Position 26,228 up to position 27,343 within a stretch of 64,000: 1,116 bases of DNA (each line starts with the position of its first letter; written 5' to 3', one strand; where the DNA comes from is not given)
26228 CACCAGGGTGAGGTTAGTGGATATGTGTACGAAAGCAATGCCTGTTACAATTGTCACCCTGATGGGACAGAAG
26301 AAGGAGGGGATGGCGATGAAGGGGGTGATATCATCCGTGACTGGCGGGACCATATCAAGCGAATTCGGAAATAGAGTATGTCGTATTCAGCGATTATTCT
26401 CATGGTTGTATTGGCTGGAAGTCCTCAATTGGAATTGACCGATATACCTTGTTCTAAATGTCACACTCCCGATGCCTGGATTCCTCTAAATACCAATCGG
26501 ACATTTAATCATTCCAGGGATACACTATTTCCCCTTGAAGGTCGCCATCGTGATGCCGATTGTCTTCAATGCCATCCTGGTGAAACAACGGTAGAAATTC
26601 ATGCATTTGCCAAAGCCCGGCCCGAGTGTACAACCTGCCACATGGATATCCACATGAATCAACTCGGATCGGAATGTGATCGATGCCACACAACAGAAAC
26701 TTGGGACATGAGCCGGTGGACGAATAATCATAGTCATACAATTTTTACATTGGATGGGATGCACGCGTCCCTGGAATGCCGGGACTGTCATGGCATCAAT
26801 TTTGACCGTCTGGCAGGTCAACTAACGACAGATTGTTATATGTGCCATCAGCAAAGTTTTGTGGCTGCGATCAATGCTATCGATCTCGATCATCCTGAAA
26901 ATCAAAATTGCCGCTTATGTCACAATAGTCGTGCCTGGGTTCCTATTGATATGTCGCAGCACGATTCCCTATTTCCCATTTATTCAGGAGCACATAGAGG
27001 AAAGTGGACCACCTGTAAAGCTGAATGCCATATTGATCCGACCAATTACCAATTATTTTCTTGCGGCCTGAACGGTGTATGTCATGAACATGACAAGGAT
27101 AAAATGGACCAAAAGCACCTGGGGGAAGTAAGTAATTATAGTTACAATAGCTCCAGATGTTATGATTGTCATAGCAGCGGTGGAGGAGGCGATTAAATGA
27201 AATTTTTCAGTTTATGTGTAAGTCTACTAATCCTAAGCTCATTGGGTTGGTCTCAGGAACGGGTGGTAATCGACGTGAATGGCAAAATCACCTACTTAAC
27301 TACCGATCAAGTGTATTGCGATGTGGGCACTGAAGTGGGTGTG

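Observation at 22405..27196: All three cytochromes share one c7-like trihaem building block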

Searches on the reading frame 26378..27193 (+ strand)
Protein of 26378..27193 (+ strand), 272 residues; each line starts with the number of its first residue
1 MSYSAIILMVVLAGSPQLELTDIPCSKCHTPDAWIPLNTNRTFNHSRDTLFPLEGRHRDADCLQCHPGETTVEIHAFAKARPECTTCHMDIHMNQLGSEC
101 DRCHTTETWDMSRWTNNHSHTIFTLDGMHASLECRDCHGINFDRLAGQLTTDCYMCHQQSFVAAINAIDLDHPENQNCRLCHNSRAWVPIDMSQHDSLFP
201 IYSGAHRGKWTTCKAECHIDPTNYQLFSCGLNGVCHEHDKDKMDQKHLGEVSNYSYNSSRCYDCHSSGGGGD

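Call 4: search_protein_families(library=pfam, proteins=[window:26378-27193:+], max_evalue=1)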
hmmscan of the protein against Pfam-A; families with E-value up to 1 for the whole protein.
window:26378-27193:+ (272 aa): 3 families
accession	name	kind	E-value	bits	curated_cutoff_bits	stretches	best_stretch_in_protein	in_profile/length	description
PF14522.11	Cytochrome_C7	-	1.3e-08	35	24.8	2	21-88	12-66/67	Cytochrome c7 and related cytochrome c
PF02085.21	Cytochrom_CIII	-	0.00016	22.4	22.9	3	128-185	27-85/101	Class III cytochrome C family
PF22113.1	Mtrc-MtrF_II-IV_dom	-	0.056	13.4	30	0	25-72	123-169/176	Outer membrane cytochrome MtrC/MtrF-like, domains II/IV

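Call 5: search_protein_families(library=ncbifam, proteins=[window:26378-27193:+], max_evalue=1)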
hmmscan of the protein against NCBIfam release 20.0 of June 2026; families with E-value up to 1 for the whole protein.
window:26378-27193:+ (272 aa): 3 families
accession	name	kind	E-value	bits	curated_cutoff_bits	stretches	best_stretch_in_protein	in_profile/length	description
NF040967.1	cytc_ExtN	equivalog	1e-05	24.6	200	1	53-163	32-143/415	selenite/tellurite reduction operon c-type cytochrome ExtN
NF040968.1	FeS_ExtO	equivalog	1.2e-05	24.4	200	1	53-163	32-143/416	selenite/tellurite reduction operon b-type cytochrome iron-sulfur cluster-binding subunit ExtO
NF008157.0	PRK10909.1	equivalog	0.17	11.6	302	1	42-95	36-90/199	16S rRNA (guanine(966)-N(2))-methyltransferase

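Call 16: find_homologous_proteins(query=window:26378-27193:+, max_evalue=0.00001)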
Query window:26378-27193:+ (272 aa): 36 proteins with E <= 0.00001 among 149 candidates.
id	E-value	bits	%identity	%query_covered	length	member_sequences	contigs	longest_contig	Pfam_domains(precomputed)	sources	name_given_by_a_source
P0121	6.6e-188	641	100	97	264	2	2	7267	PF14522.12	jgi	-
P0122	9.7e-146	503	74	100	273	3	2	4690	PF14522.12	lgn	-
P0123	3.9e-136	471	69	100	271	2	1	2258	PF14522.12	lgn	-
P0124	1.1e-98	348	56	100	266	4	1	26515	-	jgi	-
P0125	8.5e-98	345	54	99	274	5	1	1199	PF14522.12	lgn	-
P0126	5.1e-96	339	53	99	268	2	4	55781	PF14522.12,PF22113.2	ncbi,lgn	-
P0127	3.5e-91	323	51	98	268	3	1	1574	PF14537.12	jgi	-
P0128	4.2e-87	310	50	100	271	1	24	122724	-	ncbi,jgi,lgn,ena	-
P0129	3.5e-86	307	51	100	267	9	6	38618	PF02085.22,PF14522.12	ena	-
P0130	3.0e-85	304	52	96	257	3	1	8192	-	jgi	-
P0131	1.7e-84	302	50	97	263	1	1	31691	PF14522.12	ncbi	ncbi:MAG: hypothetical protein ABIA75_00225 [Candidatus Neomarinimicrobiota bacterium]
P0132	4.4e-82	294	49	99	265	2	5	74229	PF14522.12,PF22113.2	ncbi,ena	-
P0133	1.2e-78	282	47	97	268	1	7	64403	PF14522.12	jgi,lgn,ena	-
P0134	6.3e-73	264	33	100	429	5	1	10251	PF02085.22,PF14522.12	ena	-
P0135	2.5e-68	248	34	98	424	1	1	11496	PF14537.12,PF02085.22,PF14522.12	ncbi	-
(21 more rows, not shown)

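Call 21: search_solved_structures(query=A3, max_evalue=1, show_alignments=2)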
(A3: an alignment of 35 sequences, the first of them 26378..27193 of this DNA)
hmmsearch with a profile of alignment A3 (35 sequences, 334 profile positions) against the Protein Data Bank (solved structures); distinct sequences matched with E-value up to 1: 53.
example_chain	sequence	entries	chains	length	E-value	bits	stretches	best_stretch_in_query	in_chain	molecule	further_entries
1z1n_X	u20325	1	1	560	1.2e-11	47.8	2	132-304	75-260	sixteen heme cytochrome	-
2e84_A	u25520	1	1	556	1.9e-11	47.1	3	135-257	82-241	High-molecular-weight cytochrome c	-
1h29_A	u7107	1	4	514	5.2e-11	45.7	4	116-250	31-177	HIGH-MOLECULAR-WEIGHT CYTOCHROME C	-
1gws_A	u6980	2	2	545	6.2e-11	45.4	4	116-250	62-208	HIGH-MOLECULAR-WEIGHT CYTOCHROME C | High-molecular-weight cytochrome c precursor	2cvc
3pmq_A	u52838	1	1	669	1.8e-08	37.3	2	123-256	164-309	Decaheme cytochrome c MtrF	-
3ov0_A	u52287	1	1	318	2.9e-08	36.7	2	68-212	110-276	Cytochrome c family protein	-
6r2q_A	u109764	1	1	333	8.7e-08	35.1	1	100-251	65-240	Cystathionine beta-synthase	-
6qyc_A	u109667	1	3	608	1.2e-07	34.7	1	149-255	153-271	Decaheme c-type cytochrome, OmcA/MtrC family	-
6r2q_C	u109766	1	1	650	1.7e-07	34.1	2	149-255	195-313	Decaheme c-type cytochrome, OmcA/MtrC family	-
1ofw_A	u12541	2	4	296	5.1e-07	32.6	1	17-251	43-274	NINE-HEME CYTOCHROME C | NINE HEME CYTOCHROME C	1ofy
7o7g_A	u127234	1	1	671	7.7e-07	32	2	69-184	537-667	Extracellular iron oxide respiratory system surface decaheme cytochrome c component MtrC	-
1duw_A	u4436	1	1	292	9.8e-07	31.6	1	17-250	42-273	NONAHEME CYTOCHROME C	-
8qc9_A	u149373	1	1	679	1.1e-06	31.5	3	148-251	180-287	Extracellular iron oxide respiratory system surface decaheme cytochrome c component MtrC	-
8qbz_A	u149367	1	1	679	1.2e-06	31.4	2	69-188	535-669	Extracellular iron oxide respiratory system surface decaheme cytochrome c component MtrC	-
8qbq_A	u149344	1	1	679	1.4e-06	31.2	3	69-188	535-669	Extracellular iron oxide respiratory system surface decaheme cytochrome c component MtrC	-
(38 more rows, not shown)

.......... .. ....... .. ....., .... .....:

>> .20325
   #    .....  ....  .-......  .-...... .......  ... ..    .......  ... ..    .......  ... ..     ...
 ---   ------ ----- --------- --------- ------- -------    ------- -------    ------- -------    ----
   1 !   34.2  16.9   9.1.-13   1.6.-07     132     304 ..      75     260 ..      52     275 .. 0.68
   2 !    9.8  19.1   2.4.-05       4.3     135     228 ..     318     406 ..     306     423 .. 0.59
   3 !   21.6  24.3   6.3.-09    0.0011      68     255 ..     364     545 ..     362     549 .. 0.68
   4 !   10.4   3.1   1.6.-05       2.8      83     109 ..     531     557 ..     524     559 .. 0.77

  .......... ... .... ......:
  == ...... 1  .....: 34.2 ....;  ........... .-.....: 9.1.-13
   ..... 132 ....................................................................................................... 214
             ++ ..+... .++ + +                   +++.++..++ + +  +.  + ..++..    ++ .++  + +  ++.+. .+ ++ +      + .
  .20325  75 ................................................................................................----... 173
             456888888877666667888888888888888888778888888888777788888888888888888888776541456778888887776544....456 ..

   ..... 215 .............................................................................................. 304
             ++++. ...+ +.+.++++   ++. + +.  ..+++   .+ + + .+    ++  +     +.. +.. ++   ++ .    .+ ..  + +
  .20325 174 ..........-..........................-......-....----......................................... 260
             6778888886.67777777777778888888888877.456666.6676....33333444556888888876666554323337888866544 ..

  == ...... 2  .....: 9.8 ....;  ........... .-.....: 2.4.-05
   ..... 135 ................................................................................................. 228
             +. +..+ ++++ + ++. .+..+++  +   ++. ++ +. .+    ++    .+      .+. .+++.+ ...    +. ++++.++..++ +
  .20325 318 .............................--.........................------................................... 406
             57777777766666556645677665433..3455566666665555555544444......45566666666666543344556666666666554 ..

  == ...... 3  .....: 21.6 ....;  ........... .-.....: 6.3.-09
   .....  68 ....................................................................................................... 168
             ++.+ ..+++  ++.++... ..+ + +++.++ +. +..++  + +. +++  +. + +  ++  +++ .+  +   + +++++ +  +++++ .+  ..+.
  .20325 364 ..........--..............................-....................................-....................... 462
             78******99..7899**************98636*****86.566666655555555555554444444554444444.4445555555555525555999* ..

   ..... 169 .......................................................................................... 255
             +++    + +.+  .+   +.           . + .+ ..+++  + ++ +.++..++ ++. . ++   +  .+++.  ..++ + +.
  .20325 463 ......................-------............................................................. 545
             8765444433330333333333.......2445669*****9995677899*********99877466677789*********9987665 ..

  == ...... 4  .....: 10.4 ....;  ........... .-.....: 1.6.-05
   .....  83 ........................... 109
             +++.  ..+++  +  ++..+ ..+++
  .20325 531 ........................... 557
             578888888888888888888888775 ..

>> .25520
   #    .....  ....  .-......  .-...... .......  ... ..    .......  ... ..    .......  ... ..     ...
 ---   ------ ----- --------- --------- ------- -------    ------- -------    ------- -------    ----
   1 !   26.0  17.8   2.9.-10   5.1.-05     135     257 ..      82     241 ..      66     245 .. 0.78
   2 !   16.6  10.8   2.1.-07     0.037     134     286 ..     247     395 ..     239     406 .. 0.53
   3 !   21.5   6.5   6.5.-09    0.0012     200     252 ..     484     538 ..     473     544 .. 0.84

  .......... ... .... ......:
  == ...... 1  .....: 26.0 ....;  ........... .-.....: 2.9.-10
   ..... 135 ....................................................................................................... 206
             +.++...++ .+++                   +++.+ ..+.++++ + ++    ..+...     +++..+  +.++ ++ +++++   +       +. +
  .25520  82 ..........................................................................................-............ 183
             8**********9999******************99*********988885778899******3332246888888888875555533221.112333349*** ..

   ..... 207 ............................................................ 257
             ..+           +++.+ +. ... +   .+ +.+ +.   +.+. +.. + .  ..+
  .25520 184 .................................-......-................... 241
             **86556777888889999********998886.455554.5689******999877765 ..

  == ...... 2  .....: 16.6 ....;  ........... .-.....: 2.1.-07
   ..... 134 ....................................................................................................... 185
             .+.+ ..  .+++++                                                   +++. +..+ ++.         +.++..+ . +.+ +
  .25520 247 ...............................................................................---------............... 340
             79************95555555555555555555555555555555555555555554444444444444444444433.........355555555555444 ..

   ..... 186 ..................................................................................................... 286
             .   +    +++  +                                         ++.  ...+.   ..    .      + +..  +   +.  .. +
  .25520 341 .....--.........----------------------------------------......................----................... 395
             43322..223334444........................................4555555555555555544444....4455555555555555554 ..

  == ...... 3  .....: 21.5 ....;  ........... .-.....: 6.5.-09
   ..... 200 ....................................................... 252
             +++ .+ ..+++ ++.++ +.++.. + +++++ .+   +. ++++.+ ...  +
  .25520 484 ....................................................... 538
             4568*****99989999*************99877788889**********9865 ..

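Call 27: predict_structure(alignment_id=A3)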
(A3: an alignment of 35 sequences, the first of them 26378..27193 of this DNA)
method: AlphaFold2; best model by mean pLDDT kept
length: 272 residues; sequences in the alignment: 35
mean_pLDDT: 59.3   pTM: 0.25
mean pLDDT of the five models: 59.3, 56.7, 52.4, 50.0, 48.8
residues with pLDDT >= 90: 0; 70-90: 56; 50-70: 138; < 50: 78
segments of 3 or more residues with pLDDT < 50: 37-39, 92-97, 99-105, 107-109, 144-151, 183-195, 211-221, 223-238
pLDDT, mean of each block of 10 residues (from residue 1): 83 62 60 51 66 70 73 65 55 47 46 61 65 69 48 66 77 66 42 48 56 46 47 48 69 57 61 46
secondary structure, 60 per line:
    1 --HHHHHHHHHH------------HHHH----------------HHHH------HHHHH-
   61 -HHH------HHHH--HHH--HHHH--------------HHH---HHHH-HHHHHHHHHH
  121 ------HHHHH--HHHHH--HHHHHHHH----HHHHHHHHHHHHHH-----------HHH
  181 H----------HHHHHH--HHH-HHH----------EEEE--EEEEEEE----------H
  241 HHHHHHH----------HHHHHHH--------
elements in order: H3-12 H25-28 H45-48 H55-59 H71-74 H82-85 H106-109 H111-120 H127-131 H134-138 H141-148 H153-166 H178-181 H192-197 E217-220 E223-229 H240-247 H258-264

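Call 44: find_related_loci(query=window:26378-27193:+, collection=genome_contigs, flank=8000)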
Query window:26378-27193:+ (272 aa) in genome_contigs; peptide patterns used: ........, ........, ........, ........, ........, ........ (x = any residue, [..] = any of these).
7 stretches matched a pattern, but none encodes a relative of the query by tblastn (E <= 1e-3).

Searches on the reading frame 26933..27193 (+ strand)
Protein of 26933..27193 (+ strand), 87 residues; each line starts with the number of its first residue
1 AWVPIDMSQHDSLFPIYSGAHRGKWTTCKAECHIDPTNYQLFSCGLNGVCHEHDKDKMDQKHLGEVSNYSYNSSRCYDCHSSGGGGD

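Call 82: search_protein_representatives(protein=window:26933-27193:+)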
Query: 87 residues. Proteins with E-value up to 0.001 (for the whole library): 458; up to 1e-10: 187; up to 1e-30: 25. The best 150 are listed.
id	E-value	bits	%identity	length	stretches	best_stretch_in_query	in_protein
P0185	2.0e-143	483.7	51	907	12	3-84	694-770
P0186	8.3e-135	456.0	44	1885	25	12-83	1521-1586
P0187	2.0e-85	297.7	48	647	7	2-87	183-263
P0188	2.3e-68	243.0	47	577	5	2-84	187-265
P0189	3.7e-58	210.2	37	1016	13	8-83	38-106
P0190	9.7e-58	208.9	39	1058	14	7-83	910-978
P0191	3.0e-51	188.1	50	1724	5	1-85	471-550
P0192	1.1e-50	186.3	51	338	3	9-83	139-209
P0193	3.8e-50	184.5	53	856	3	9-85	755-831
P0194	6.9e-48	177.3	39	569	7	6-83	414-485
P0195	3.2e-47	175.1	45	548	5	9-85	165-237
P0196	4.2e-46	171.6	45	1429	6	6-86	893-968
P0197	3.6e-40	152.5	44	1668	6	2-83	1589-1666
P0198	6.9e-40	151.6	48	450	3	6-83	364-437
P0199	1.1e-37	144.6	41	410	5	8-83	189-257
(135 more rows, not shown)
